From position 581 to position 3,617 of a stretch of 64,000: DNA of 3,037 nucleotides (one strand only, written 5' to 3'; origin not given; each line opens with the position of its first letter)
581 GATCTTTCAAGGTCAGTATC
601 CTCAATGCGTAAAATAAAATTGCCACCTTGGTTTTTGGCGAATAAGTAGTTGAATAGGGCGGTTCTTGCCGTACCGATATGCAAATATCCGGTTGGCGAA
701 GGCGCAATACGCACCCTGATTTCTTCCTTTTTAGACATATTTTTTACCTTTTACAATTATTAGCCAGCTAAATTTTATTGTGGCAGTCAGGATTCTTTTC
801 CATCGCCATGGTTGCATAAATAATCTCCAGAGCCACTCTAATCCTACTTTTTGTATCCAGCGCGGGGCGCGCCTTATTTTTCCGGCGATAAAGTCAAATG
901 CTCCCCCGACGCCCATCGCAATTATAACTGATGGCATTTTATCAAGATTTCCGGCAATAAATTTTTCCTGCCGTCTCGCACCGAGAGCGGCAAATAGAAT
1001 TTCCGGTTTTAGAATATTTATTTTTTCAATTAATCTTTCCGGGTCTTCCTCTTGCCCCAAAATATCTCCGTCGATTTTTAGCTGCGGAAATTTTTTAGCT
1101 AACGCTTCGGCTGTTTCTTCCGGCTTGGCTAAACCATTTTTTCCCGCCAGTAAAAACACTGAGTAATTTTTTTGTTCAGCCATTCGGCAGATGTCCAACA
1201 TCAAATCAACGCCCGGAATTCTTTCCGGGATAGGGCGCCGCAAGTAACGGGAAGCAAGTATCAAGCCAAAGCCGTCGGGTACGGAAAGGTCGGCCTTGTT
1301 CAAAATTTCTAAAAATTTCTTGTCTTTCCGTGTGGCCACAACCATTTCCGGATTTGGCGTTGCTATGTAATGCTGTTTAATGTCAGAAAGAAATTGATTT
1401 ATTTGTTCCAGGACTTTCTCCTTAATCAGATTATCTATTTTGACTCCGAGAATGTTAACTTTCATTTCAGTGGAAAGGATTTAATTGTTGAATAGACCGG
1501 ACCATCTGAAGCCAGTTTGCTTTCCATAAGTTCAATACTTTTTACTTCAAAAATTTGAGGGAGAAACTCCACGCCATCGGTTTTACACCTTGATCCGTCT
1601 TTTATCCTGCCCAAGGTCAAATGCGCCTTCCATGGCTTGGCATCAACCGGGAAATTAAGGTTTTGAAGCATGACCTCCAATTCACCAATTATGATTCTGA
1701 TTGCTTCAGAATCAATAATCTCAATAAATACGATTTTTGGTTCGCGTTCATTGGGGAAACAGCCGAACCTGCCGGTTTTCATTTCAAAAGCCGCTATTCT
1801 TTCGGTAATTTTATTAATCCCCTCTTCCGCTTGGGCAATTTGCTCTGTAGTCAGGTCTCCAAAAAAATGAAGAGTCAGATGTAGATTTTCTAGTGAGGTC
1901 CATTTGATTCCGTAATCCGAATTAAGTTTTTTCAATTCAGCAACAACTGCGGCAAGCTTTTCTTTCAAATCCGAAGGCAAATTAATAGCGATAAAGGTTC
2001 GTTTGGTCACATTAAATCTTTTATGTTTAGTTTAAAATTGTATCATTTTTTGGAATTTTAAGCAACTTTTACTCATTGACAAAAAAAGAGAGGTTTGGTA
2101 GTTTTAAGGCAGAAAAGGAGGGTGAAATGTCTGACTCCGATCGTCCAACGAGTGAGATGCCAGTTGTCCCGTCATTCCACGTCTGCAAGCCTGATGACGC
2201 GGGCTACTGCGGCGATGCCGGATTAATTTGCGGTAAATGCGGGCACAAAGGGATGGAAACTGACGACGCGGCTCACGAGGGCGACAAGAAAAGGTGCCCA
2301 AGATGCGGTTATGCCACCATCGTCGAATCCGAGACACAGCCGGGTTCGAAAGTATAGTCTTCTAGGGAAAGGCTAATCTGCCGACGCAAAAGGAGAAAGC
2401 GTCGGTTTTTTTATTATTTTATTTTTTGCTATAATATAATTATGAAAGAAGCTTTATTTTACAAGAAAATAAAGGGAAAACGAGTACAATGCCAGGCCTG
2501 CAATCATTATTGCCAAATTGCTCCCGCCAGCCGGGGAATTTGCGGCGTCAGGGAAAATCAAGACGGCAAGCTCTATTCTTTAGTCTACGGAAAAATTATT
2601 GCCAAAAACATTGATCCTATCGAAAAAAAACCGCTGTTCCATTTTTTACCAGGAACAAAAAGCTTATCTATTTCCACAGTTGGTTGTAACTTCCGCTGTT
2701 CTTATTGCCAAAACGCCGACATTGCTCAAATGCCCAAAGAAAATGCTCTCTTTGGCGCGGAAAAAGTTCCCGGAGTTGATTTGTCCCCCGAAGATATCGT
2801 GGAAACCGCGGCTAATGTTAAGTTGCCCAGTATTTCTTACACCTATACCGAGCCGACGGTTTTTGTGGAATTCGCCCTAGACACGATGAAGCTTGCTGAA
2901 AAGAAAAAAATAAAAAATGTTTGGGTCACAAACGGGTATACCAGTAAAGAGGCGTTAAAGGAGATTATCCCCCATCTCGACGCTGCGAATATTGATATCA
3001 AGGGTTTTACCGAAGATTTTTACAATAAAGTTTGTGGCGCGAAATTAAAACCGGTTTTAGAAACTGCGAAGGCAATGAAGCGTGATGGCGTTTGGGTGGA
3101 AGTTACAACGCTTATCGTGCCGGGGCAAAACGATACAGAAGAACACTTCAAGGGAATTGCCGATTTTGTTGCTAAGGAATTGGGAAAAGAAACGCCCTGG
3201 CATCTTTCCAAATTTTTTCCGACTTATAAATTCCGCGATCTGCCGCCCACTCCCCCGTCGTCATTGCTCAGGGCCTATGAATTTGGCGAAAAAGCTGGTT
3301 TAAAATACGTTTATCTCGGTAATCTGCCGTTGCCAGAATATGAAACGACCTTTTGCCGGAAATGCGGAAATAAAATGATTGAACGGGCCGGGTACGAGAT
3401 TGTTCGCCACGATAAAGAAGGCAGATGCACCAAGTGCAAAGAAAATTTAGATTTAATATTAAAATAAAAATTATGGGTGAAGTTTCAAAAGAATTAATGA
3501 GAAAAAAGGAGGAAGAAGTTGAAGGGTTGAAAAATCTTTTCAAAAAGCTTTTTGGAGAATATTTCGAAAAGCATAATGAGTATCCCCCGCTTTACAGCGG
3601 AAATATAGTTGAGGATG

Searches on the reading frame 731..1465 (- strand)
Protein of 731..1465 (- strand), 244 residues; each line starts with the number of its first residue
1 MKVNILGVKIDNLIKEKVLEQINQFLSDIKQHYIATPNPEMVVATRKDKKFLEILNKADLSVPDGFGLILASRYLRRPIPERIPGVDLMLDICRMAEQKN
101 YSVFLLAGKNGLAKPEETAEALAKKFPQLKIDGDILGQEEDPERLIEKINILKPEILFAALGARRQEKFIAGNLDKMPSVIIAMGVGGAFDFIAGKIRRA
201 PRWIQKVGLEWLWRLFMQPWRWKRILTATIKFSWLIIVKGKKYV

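Call 77: search_protein_families(library=pfam, proteins=[window:731-1465:-], max_evalue=0.001)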
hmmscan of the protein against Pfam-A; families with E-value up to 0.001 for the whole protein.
window:731-1465:- (244 aa): 1 family
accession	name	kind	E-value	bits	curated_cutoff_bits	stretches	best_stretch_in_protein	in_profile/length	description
PF03808.19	Glyco_tran_WecG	-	2.9e-54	183.8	27.4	1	58-225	1-167/168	Glycosyl transferase WecG/TagA/CpsF family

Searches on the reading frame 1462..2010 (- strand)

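Call 77: search_protein_families(library=pfam, proteins=[window:1462-2010:-], max_evalue=0.001)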
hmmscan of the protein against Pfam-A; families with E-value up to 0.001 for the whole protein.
window:1462-2010:- (182 aa): 2 families
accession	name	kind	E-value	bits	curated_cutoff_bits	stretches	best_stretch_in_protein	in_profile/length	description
PF02834.22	LigT_PEase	-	3.3e-25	88.5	23.3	2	10-94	2-86/87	LigT like Phosphoesterase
PF13563.12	2_5_RNA_ligase2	-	2.1e-09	38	27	1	19-138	5-118/152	2'-5' RNA ligase superfamily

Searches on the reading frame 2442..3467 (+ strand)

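Call 77: search_protein_families(library=pfam, proteins=[window:2442-3467:+], max_evalue=0.001)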
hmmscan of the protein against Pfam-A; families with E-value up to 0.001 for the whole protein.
window:2442-3467:+ (341 aa): 2 families
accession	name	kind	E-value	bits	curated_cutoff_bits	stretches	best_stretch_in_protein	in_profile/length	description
PF04055.27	Radical_SAM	-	1.7e-25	90.5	29.5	1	77-243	2-166/166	Radical SAM superfamily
PF13353.11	Fer4_12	-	3.8e-05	24.5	22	1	76-187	9-114/137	4Fe-4S single cluster domain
